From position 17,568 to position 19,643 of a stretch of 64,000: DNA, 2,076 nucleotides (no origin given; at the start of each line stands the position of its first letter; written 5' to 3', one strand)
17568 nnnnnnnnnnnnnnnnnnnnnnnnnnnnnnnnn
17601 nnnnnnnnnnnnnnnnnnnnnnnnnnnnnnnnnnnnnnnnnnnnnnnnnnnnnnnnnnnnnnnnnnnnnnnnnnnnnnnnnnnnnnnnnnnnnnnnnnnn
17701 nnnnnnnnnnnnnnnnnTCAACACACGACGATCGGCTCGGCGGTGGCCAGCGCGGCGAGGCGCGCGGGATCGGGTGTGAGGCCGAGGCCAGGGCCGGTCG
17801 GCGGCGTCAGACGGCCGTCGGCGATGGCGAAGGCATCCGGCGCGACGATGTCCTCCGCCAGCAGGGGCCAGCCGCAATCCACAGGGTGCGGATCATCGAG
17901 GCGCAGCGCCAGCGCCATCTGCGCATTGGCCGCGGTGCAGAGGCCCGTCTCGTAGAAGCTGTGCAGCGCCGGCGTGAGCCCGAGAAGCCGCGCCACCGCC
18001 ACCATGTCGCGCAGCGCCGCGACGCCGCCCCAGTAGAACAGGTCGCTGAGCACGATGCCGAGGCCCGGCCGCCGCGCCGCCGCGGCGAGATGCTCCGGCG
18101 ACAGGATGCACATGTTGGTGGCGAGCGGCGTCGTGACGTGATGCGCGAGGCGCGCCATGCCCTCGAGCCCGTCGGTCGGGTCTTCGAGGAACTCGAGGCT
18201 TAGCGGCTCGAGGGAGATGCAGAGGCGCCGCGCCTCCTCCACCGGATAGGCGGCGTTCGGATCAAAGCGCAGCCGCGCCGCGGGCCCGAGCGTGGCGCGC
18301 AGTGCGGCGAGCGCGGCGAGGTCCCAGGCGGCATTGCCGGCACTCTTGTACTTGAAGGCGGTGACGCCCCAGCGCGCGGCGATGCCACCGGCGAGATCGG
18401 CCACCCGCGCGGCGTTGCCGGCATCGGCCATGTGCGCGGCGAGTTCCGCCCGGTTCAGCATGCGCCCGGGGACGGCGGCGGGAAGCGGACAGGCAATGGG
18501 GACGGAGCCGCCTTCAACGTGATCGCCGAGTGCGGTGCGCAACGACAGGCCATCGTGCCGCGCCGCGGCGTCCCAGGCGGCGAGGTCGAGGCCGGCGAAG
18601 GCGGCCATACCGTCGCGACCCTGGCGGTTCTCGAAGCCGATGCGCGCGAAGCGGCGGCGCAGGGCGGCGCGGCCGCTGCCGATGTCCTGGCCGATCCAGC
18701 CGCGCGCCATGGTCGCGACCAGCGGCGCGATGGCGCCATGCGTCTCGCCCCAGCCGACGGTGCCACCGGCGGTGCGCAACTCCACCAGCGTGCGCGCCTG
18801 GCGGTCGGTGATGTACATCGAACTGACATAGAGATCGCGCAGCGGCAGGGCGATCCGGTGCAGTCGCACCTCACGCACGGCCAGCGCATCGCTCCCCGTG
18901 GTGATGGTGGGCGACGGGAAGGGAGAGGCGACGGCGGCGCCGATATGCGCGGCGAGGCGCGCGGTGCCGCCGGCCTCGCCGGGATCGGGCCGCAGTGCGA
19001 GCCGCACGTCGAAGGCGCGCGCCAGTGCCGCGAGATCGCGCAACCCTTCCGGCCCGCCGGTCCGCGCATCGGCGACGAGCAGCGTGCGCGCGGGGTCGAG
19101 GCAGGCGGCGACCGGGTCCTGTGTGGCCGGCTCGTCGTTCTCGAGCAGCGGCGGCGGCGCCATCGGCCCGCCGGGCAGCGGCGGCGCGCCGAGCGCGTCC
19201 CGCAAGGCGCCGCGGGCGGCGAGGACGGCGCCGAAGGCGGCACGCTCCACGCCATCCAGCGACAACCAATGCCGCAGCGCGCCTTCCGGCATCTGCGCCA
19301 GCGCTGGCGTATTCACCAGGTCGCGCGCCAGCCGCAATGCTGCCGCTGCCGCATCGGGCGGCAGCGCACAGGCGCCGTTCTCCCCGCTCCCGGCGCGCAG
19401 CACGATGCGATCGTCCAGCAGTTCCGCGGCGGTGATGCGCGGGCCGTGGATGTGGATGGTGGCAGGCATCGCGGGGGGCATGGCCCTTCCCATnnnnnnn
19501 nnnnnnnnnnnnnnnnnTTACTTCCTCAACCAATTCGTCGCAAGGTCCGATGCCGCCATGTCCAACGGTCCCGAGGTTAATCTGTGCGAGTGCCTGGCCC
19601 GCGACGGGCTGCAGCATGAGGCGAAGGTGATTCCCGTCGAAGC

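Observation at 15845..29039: Protocatechuate dioxygenase embedded in a CoA-dependent cluster with no pcaB/pcaIJ/pcaF: candidate novel aromatic lower pathway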

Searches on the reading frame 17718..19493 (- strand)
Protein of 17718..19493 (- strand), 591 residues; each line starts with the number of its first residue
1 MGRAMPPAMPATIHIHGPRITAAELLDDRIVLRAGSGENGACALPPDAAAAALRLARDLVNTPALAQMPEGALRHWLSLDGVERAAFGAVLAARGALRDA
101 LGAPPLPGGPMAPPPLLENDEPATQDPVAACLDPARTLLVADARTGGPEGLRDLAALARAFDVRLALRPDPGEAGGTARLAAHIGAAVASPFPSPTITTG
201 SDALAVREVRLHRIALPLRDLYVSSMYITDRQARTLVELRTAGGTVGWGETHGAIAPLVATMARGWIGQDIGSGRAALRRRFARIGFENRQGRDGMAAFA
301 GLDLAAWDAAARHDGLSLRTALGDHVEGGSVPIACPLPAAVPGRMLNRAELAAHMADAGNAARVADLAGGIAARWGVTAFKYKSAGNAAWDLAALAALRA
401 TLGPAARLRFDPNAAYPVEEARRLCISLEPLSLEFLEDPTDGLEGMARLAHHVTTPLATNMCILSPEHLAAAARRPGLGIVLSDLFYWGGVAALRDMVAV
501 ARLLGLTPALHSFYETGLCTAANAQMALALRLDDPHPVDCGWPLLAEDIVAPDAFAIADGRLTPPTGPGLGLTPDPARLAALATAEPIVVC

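Call 7: search_protein_families(library=pfam, proteins=[window:17718-19493:-], max_evalue=0.001)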
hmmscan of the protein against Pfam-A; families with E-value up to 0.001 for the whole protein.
window:17718-19493:- (591 aa): 2 families
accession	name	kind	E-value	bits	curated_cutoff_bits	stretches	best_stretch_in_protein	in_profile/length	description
PF13378.12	MR_MLE_C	-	1.1e-44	153.2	29.4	1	365-577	3-218/219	Enolase C-terminal domain-like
PF02746.21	MR_MLE_N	-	4.8e-06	27.2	22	1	225-323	19-117/117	Mandelate racemase / muconate lactonizing enzyme, N-terminal domain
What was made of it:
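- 17718..19493 (-): 'Eno': a 591-aa enolase-superfamily enzyme of the mandelate racemase/glucarate dehydratase type. It has a degenerate enolase-like N-terminal domain (about residues 11-200) and is translationally coupled to pcaH. Pfam MR_MLE_N/C (call 7).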

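Call 9: search_protein_families(library=ncbifam, proteins=[window:17718-19493:-], max_evalue=0.00001)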
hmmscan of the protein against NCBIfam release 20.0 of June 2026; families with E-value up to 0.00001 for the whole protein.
window:17718-19493:- (591 aa): 11 families
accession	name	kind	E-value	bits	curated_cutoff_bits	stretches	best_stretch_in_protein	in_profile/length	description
NF047820.1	TalGalacDh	equivalog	7.3e-19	67.9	500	1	206-574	4-356/371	L-talarate/galactarate dehydratase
NF010624.0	PRK14017.1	equivalog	3e-15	56.2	311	1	235-583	16-361/382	galactonate dehydratase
TIGR02534.1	mucon_cyclo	subfamily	7e-15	54.9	334.95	1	228-579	23-362/368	muconate/chloromuconate family cycloisomerase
TIGR01927.1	menC_gam_Gplu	equivalog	1e-14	54.6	130.55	1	371-541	119-292/307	o-succinylbenzoate synthase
TIGR03247.1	glucar-dehydr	equivalog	1.4e-12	47.1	828.7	1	363-580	183-403/441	glucarate dehydratase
NF040866.1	AraD_Arch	equivalog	3e-12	46.2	650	1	376-573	163-360/372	arabinonate dehydratase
NF002782.0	PRK02901.1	equivalog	4.7e-12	45.5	288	1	371-584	96-305/328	o-succinylbenzoate synthase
NF043051.1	ManoateDhtManD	equivalog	3e-10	39.5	550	1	290-575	77-376/403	D-mannonate dehydratase ManD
NF011654.0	PRK15072.1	subfamily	6.7e-10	38.4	430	1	289-575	76-377/404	D-galactonate dehydratase family protein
NF040790.2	glucon_galact_dh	equivalog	2.5e-09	36.4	750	0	395-573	181-360/390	bifunctional D-gluconate/D-galactonate dehydratase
NF002739.0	PRK02714.1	equivalog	7.3e-07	29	259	1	376-531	133-291/320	o-succinylbenzoate synthase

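Call 11: find_related_loci(query=window:17718-19493:-, collection=genome_contigs, flank=10000)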
Query window:17718-19493:- (591 aa) in genome_contigs; peptide patterns used: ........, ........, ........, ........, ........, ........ (x = any residue, [..] = any of these).
75 stretches matched a pattern; 2 encode a relative of the query (tblastn E <= 1e-3); 2 distinct loci.
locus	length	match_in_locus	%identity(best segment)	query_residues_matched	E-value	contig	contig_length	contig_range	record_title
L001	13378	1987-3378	54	117-588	1e-151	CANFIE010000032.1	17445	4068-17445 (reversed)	MAG: Acetobacteraceae bacterium isolate Jr-11may16-217 genome assembly, contig: Jr-11may16-C5505, whole genome shotgun s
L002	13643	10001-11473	53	111-590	3e-94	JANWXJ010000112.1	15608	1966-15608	MAG: Acetobacteraceae bacterium isolate SKYG43 k141_386632, whole genome shotgun sequence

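Call 14: find_homologous_proteins(query=window:17718-19163:-, max_evalue=1e-10)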
Query window:17718-19163:- (481 aa): 294 proteins with E <= 1e-10 among 8000 candidates; the best 120 are listed.
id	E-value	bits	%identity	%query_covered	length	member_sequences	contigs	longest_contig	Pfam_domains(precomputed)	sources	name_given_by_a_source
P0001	0.0e+0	1048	100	100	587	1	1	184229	PF13378.13,PF02746.22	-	-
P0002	3.0e-213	728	73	100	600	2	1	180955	PF13378.13,PF02746.22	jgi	jgi:glucarate dehydratase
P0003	1.9e-209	715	71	100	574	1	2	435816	PF13378.13,PF02746.22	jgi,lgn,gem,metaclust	metaclust:\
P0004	1.9e-208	712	71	99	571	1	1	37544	PF13378.13,PF02746.22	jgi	jgi:glucarate dehydratase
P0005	6.4e-202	690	71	96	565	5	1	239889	PF13378.13,PF02746.22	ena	-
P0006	8.4e-197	673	84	76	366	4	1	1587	PF13378.13,PF02746.22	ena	-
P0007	7.9e-196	670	69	99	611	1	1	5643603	PF13378.13,PF02746.22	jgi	jgi:glucarate dehydratase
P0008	1.2e-194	666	68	99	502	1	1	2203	PF13378.13,PF02746.22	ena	-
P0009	1.8e-190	652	65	100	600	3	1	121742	PF13378.13,PF02746.22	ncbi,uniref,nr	ncbi:hypothetical protein GCM10010964_35000 [Caldovatus sediminis]|uniref:glucarate dehydratase n=1 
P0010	7.2e-189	647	66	100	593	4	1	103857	PF13378.13,PF02746.22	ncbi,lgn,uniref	ncbi:mandelate racemase/muconate lactonizing enzyme family protein [Muricoccus vinaceus]|uniref:gluc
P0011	4.4e-187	641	66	96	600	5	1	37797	PF13378.13,PF02746.22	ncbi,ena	-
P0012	1.6e-186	639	67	98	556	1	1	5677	PF13378.13,PF02746.22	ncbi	-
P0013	4.2e-182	625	66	99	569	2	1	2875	PF13378.13,PF02746.22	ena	-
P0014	1.2e-180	620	66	100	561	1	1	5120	PF13378.13,PF02746.22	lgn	-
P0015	6.1e-177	608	63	100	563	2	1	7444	PF13378.13,PF02746.22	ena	-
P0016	6.8e-167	575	60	99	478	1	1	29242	PF13378.13,PF02746.22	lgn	-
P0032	2.6e-145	503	58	97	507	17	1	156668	PF13378.13,PF02746.22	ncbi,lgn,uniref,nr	ncbi:mandelate racemase/muconate lactonizing enzyme family protein [Falsiroseomonas stagni]|uniref:g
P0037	3.7e-138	480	57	97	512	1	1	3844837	PF13378.13,PF02746.22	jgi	jgi:glucarate dehydratase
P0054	4.8e-108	381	48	91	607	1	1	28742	PF13378.13,PF02746.22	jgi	jgi:glucarate dehydratase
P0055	7.6e-108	380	48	96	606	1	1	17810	PF13378.13,PF02746.22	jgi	-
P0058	1.3e-105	373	47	96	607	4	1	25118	PF13378.13,PF02746.22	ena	-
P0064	8.1e-95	337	51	75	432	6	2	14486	PF13378.13,PF02746.22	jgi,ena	-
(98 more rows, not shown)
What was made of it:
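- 17718..19493 (-): About 67 close homologues, then a gap to about 33% identity (call 14).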

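Call 15: find_encoding_contigs(protein=P0009, flank=10000, max_places=2)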
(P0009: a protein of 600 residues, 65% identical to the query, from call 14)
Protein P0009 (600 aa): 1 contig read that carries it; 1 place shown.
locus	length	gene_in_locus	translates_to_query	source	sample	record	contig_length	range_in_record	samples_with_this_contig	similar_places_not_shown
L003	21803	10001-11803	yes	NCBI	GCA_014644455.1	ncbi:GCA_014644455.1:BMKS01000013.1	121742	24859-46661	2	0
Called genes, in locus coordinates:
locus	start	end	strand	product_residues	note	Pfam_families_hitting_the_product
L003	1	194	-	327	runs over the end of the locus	PF03401:TctC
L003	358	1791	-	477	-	PF01546:Peptidase_M20 (weak), PF07687:M20_dimer (faint)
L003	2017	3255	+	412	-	PF01546:Peptidase_M20, PF07687:M20_dimer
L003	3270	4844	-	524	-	PF01039:Carboxyl_trans, PF03255:ACCA (weak)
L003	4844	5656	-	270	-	PF00378:ECH_1, PF16113:ECH_2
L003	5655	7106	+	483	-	PF01070:FMN_dh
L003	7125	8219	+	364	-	PF02746:MR_MLE_N, PF13378:MR_MLE_C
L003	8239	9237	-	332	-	PF03401:TctC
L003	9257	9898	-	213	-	PF13417:GST_N_3, PF13409:GST_N_2, PF13410:GST_C_2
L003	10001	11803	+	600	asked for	PF02746:MR_MLE_N, PF13378:MR_MLE_C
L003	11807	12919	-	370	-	PF02746:MR_MLE_N, PF13378:MR_MLE_C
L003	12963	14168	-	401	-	PF02515:CoA_transf_3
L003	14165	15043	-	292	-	PF13452:FAS1_DH_region (faint), PF27832:Htd2 (weak)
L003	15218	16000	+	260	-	PF00596:Aldolase_II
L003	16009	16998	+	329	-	PF03401:TctC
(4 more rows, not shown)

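Call 16: find_encoding_contigs(protein=P0032, flank=10000, max_places=2)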
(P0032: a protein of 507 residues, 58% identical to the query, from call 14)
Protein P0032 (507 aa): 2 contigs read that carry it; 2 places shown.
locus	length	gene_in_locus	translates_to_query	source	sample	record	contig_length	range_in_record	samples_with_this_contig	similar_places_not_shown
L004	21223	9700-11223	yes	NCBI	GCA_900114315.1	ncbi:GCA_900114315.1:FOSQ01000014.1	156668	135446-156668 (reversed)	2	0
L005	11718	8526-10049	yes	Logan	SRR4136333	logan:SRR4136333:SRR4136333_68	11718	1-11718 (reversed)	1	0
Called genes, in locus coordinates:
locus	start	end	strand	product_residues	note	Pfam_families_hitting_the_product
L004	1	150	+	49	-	?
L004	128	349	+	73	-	-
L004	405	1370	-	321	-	PF03401:TctC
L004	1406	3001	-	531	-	PF02776:TPP_enzyme_N, PF00205:TPP_enzyme_M, PF02775:TPP_enzyme_C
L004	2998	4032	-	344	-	PF02126:PTE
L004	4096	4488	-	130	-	PF00472:RF-1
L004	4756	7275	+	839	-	PF00353:HemolysinCabind (weak), PF19077:Big_13, PF17936:Big_6 (faint), PF19077:Big_13 (weak), PF01569:PAP2 (faint), PF22778:VCPO_2nd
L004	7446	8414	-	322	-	PF03401:TctC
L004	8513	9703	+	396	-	PF06990:Gal-3-0_sulfotr (faint)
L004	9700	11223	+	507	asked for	PF02746:MR_MLE_N, PF13378:MR_MLE_C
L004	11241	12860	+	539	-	PF00009:GTP_EFTU, PF01926:MMR_HSR1 (weak), PF22042:EF-G_D2, PF03144:GTP_EFTU_D2, PF16658:RF3_C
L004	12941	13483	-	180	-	PF06475:Glycolipid_bind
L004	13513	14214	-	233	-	PF00005:ABC_tran, PF13304:AAA_21 (weak)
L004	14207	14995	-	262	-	PF00005:ABC_tran, PF13304:AAA_21 (faint), PF12399:BCA_ABC_TP_C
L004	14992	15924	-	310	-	PF02653:BPD_transp_2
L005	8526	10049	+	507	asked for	PF02746:MR_MLE_N, PF13378:MR_MLE_C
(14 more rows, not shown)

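Call 17: find_encoding_contigs(protein=P0054, flank=10000, max_places=2)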
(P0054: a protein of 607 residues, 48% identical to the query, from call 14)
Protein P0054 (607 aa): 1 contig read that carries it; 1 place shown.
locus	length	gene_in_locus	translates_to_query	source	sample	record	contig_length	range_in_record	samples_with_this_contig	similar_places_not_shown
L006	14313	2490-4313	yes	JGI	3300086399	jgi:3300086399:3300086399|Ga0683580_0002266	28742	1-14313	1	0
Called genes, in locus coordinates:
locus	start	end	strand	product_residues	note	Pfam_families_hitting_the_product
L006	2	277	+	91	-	?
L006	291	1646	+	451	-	PF17820:PDZ_6 (faint), PF00089:Trypsin, PF13365:Trypsin_2, PF00595:PDZ, PF13180:PDZ_2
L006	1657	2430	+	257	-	PF00596:Aldolase_II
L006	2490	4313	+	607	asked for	PF02746:MR_MLE_N, PF13378:MR_MLE_C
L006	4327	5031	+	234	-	PF00775:Dioxygenase_C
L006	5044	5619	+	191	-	PF00775:Dioxygenase_C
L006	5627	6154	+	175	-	PF12802:MarR_2, PF01047:MarR, PF09339:HTH_IclR (weak)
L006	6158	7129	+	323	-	PF00478:IMPDH, PF03060:NMO, PF01070:FMN_dh (weak)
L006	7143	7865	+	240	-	PF00378:ECH_1, PF16113:ECH_2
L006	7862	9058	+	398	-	PF02515:CoA_transf_3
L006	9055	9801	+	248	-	PF00378:ECH_1, PF16113:ECH_2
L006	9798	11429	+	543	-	PF00501:AMP-binding, PF13193:AMP-binding_C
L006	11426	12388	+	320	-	PF03401:TctC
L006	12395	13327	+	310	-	PF00682:HMGL-like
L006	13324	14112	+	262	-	PF02900:LigB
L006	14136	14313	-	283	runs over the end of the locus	PF01557:FAA_hydrolase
